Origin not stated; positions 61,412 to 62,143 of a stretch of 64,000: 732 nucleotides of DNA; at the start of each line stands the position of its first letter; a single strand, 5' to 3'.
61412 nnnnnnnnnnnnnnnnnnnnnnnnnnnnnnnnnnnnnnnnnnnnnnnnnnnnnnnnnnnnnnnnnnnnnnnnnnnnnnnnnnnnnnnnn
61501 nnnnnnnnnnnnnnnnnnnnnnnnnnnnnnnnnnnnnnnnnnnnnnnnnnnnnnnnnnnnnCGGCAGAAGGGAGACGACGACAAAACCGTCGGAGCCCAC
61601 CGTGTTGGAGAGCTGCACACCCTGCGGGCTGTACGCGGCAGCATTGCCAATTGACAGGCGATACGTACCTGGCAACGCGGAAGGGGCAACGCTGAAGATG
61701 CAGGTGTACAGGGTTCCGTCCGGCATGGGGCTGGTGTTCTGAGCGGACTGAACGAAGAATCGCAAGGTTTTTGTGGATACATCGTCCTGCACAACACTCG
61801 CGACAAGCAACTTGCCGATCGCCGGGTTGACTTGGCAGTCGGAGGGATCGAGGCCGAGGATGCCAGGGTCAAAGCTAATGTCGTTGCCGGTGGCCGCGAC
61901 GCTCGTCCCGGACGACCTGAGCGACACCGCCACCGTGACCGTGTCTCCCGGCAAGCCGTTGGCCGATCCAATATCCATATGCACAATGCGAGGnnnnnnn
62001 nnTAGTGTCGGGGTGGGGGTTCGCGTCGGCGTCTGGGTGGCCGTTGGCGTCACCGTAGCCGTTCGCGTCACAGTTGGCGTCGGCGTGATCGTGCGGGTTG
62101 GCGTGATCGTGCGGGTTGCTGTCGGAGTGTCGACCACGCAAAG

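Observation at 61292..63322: Cohesin-like domain plus dockerin-like repeats on a beta-helix surface protein, with dockerin repeats on further family members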

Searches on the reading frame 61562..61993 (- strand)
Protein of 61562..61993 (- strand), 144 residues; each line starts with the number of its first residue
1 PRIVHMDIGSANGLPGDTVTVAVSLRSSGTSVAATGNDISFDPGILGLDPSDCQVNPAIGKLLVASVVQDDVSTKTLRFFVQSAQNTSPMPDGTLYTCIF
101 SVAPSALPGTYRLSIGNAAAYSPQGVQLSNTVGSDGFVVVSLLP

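Call 10: search_protein_families(library=pfam, proteins=[window:61562-61993:-], max_evalue=1)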
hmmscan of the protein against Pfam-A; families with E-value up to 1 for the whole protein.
seq(144 aa): 2 families
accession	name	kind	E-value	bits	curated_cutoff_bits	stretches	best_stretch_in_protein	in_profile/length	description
PF00963.24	Cohesin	-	2e-06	28.5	24.1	1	5-138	2-137/139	Cohesin domain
PF23926.2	LtfC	-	0.2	12.7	27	1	60-116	39-95/100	LtfC-like, beta-sandwich domain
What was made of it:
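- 61568..61990 (-): Type-I-like cohesin module, aa 445-585, with two clade-invariant cysteines (C496, C541). Pfam PF00963 28.5 bits (cut-off 24.1), profile 2-137/139, on the isolated segment (call 10).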

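Call 17: find_homologous_proteins(query=window:61562-61993:-)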
Query seq(144 aa) (144 aa): 4 proteins with E <= 0.001 among 78 candidates.
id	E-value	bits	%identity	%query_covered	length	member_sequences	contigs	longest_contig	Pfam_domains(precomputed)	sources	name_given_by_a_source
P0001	1.7e-51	192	73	92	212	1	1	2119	-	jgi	jgi:hypothetical protein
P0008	1.1e-39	154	64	84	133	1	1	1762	PF00963.25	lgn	-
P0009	3.6e-37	146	63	78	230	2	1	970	PF00127.27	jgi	jgi:plastocyanin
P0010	1.1e-36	144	62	76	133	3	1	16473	-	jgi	jgi:hypothetical protein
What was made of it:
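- Tried and rejected: The word-indexed homologue search with the cohesin alone gave just 4 hits (call 17).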

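Call 23: search_solved_structures(query=A1, max_evalue=1, show_alignments=1)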
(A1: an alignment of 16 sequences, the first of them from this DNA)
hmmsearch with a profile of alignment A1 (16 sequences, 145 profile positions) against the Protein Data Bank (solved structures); distinct sequences matched with E-value up to 1: 22.
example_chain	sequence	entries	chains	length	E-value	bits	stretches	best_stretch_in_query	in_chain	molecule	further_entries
6kgc_A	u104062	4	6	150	1.5e-09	41.3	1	2-142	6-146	Probably cellulosomal scaffolding protein, secreted cellulose-binding and cohesin domain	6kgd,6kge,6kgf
6kg8_A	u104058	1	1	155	1.7e-09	41.1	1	2-142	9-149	Probably cellulosomal scaffolding protein, secreted cellulose-binding and cohesin domain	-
5n5p_A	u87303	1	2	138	5.4e-08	36.2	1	7-141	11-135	Putative cellulosomal scaffoldin protein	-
3kcp_A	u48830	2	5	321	1.1e-06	32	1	3-143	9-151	Cellulosomal-scaffolding protein A | Cellulosome anchoring protein cohesin region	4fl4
4uyp_A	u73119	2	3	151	5.9e-06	29.6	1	3-143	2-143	Cellulosomal scaffoldin anchoring protein C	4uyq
1g1k_A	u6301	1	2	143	6.4e-06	29.5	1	3-141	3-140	SCAFFOLDING PROTEIN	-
2vn5_A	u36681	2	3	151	7.9e-06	29.2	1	3-141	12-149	SCAFFOLDING PROTEIN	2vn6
5m2o_A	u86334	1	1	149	3.2e-05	27.2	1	11-142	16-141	Putative cellulosomal scaffoldin protein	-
5aoz_A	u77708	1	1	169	4.9e-05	26.6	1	11-142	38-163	PUTATIVE CELLULOSOMAL SCAFFOLDIN PROTEIN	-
5lxv_A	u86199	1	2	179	0.00032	24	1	2-117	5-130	Scaffoldin C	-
3ul4_A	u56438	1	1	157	0.00048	23.4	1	2-141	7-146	Cellulosome-anchoring protein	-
8ajy_A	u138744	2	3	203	0.0011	22.2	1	10-119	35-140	Cell-wall anchoring protein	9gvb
4iu2_A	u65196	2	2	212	0.0012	22.1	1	10-119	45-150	Cell-wall anchoring protein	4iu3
4ums_A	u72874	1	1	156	0.0015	21.8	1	5-143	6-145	CELLULOSOMAL ANCHORING SCAFFOLDIN B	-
2zf9_A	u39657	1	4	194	0.0026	21.1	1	10-120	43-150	ScaE cell-surface anchored scaffoldin protein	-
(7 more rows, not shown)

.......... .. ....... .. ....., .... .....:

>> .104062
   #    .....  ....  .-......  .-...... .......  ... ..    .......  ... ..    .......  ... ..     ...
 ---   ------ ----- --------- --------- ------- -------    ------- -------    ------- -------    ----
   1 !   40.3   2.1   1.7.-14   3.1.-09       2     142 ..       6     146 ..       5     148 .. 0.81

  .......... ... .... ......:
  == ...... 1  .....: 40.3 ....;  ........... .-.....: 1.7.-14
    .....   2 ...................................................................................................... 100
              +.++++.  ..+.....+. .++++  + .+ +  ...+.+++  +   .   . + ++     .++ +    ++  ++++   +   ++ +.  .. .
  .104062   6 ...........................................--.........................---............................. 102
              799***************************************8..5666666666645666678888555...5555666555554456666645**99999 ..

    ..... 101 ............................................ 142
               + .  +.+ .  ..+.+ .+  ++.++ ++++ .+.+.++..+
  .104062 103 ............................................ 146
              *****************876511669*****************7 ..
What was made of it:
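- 61568..61990 (-): Clade profile against solved cohesins: best 6kgc_A, E 1.5e-9 (call 23).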

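Call 24: search_protein_families(library=pfam, alignment_id=A1, max_evalue=0.01)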
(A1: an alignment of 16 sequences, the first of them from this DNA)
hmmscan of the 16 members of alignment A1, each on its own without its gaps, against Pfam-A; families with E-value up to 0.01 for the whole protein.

A. member 1, seq(144 aa): 1 family
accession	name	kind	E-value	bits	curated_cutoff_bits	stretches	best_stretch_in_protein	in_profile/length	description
PF00963.24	Cohesin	-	2e-06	28.5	24.1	1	5-138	2-137/139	Cohesin domain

B. families by the number of members that match (of 16 scanned): 1 family
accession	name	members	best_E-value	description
PF00963.24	Cohesin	7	3.1e-09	Cohesin domain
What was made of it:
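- On Cohesin (Pfam PF00963): 7 of 16 clade members pass (call 24).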

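Call 28: search_protein_representatives(alignment_id=A1)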
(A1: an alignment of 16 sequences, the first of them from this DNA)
Query: 16 sequences, 145 profile positions. Proteins with E-value up to 0.001 (for the whole library): 4466; up to 1e-10: 1998; up to 1e-30: 451. The best 150 are listed.
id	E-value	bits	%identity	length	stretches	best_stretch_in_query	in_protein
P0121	2.6e-175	591.9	-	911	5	3-142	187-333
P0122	5.6e-163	551.9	-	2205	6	5-143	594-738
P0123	1.5e-146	498.6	-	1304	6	3-142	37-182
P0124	2.1e-132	452.7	-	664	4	3-144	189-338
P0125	6.1e-130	444.7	-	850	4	2-144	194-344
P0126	1.1e-128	440.7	-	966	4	4-141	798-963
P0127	9.2e-127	434.4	-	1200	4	4-143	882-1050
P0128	2.1e-116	400.8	-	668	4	19-143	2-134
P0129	3.7e-110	380.6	-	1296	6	2-142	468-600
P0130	1.4e-105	365.7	-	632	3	2-141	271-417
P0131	1.1e-104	362.9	-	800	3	3-142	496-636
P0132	9.1e-104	359.9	-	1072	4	3-144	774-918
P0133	2.7e-100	348.6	-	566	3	3-145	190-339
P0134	4.4e-100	347.9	-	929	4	5-130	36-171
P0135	2.0e-98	342.5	-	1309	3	4-142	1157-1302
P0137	2.2e-95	332.7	-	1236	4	3-142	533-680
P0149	1.1e-83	294.7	-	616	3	4-141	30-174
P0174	7.5e-71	253.1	-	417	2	3-141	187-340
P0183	1.1e-68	246.1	-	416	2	2-142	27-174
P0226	9.9e-59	213.8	-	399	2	3-141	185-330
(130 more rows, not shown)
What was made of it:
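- Tried and rejected: I replaced it with an exhaustive profile search (call 28).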

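Call 36: find_related_loci(query=A3, collection=genome_contigs, flank=6000)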
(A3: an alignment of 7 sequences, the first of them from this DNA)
Query A3 (144 aa) in genome_contigs; peptide patterns used: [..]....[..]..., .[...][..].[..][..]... (x = any residue, [..] = any of these).
71 stretches matched a pattern; 8 encode a relative of the query (tblastn E <= 1e-3); 8 distinct loci.
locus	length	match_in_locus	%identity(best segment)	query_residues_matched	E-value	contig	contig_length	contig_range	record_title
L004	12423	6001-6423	57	3-143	4e-48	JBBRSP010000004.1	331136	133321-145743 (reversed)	MAG: Candidatus Binatia bacterium isolate La2_metabat2.097 La2_metabat2.097_K_2497670L331136_cov_23.1371, whole genome s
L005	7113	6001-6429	49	1-143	7e-42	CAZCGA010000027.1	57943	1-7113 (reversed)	MAG TPA_asm: uncultured Candidatus Binatia bacterium isolate SRP119689_co1_8 genome assembly, contig: NODE_585_length_57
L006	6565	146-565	56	4-144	1e-39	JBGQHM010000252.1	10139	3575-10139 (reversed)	MAG: Candidatus Binatia bacterium isolate OBJ2_061818_070_72 k141_1513414_length_10139_cov_15.4961, whole genome shotgun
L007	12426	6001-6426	49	4-143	2e-36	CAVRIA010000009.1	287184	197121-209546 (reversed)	MAG: uncultured bacterium isolate MFD05684.bin.1.163 genome assembly, contig: contig_28793, whole genome shotgun sequenc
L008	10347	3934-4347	48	2-143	1e-33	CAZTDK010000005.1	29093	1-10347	MAG TPA_asm: uncultured Candidatus Binatia bacterium isolate binchicken_co54_374 genome assembly, contig: NODE_2704_leng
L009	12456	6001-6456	45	4-143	4e-32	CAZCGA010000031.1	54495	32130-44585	MAG TPA_asm: uncultured Candidatus Binatia bacterium isolate SRP119689_co1_8 genome assembly, contig: NODE_652_length_54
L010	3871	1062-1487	43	8-141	2e-25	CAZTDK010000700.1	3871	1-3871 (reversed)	MAG TPA_asm: uncultured Candidatus Binatia bacterium isolate binchicken_co54_374 genome assembly, contig: NODE_47095_len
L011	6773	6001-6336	42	4-114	6e-21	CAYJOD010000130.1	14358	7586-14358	MAG TPA_asm: uncultured Candidatus Binatia bacterium isolate ERP124720_co1_58 genome assembly, contig: NODE_5140_length_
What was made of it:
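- The window contains only one cohesin and no anchor-type protein, and the rest of this genome is unavailable (this species is not among the GTDB representatives; best match 57%, call 36).
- Tried and rejected: I repeated it with the close alignment A3 (call 36).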

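Call 47: search_protein_families(library=ncbifam, proteins=[L006:2-745:+, L009:4726-6621:+, L011:4792-6567:+, P0174, P0183, P0226, P0121, P0137, P0149], max_evalue=0.1)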
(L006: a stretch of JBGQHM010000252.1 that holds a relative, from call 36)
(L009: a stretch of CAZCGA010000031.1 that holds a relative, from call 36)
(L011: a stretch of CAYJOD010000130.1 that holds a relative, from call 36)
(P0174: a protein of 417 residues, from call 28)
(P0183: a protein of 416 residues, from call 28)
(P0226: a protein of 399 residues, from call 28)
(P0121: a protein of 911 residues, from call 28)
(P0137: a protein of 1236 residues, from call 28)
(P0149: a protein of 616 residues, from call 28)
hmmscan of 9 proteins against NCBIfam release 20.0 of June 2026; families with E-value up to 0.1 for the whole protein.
L006:2-745:+ (248 aa): 2 families
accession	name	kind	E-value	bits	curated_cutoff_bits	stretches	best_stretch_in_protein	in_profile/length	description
NF033191.4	JDVT-CTERM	domain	0.0033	17.3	27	1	209-241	1-35/35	JDVT-CTERM domain-containing protein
NF045523.1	MXAN_5453_fam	exception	0.049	12.2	500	1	189-243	490-543/544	MXAN_5453 family MXYO-CTERM-anchored protein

L009:4726-6621:+ (632 aa): 1 family
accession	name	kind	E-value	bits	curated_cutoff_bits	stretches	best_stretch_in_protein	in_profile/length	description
NF011430.0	PRK14861.1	subfamily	0.078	12.5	62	0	600-631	4-35/61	twin arginine translocase protein A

L011:4792-6567:+ (592 aa): 1 family
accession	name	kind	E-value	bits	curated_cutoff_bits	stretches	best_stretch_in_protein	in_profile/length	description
TIGR03901.2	MYXO-CTERM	domain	0.004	17.5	20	1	559-592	2-34/34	MYXO-CTERM sorting domain-containing protein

P0174 (417 aa): 1 family
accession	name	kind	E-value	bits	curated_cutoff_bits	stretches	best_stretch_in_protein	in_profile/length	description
TIGR03901.2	MYXO-CTERM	domain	0.0076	16.6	20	1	388-417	6-34/34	MYXO-CTERM sorting domain-containing protein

P0183 (416 aa): 1 family
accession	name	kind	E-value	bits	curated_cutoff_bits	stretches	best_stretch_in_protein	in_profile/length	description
TIGR03901.2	MYXO-CTERM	domain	0.0056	17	20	1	387-416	6-34/34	MYXO-CTERM sorting domain-containing protein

P0226 (399 aa): 1 family
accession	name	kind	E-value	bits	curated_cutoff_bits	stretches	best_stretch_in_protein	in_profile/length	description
TIGR03901.2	MYXO-CTERM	domain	0.0011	19.3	20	1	369-399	5-34/34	MYXO-CTERM sorting domain-containing protein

P0121 (911 aa): 1 family
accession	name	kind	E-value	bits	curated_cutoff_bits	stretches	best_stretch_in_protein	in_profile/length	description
TIGR04289.1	heavy_Cys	domain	8.3e-05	23.1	50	0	411-442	12-43/52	eight-cysteine-cluster domain-containing protein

P0137 (1236 aa): 4 families
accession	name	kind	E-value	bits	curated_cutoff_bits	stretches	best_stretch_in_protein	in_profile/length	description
NF033658.2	Shiga_Stx1A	exception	2.8e-05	23.9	650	0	753-819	223-289/315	Shiga toxin Stx1 subunit A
NF041693.1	Shig_StxA_1c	exception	0.00015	21.6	718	0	738-818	208-288/310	Shiga toxin Stx1c subunit A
NF045597.1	TudS_rel_CD3072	equivalog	0.00019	21.1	130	0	1131-1182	94-145/148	CD3072 family TudS-related putative desulfidase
NF041694.1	Shig_StxA_1a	exception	0.00036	20.4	718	0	740-818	210-288/313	Shiga toxin Stx1a subunit A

P0149 (616 aa): 2 families
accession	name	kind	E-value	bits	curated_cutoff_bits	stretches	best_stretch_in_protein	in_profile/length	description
TIGR03901.2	MYXO-CTERM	domain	5.6e-05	23.4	20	1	585-615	3-33/34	MYXO-CTERM sorting domain-containing protein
NF005625.0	PRK07375.2-4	equivalog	0.0025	17.5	165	0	117-181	60-121/141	putative monovalent cation/H+ antiporter subunit C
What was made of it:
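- On MYXO-CTERM sorting signal (TIGR03901), for the anchor tails of related cohesin proteins: L006 matches JDVT-CTERM at 17.3 (cut-off 27) (call 47).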
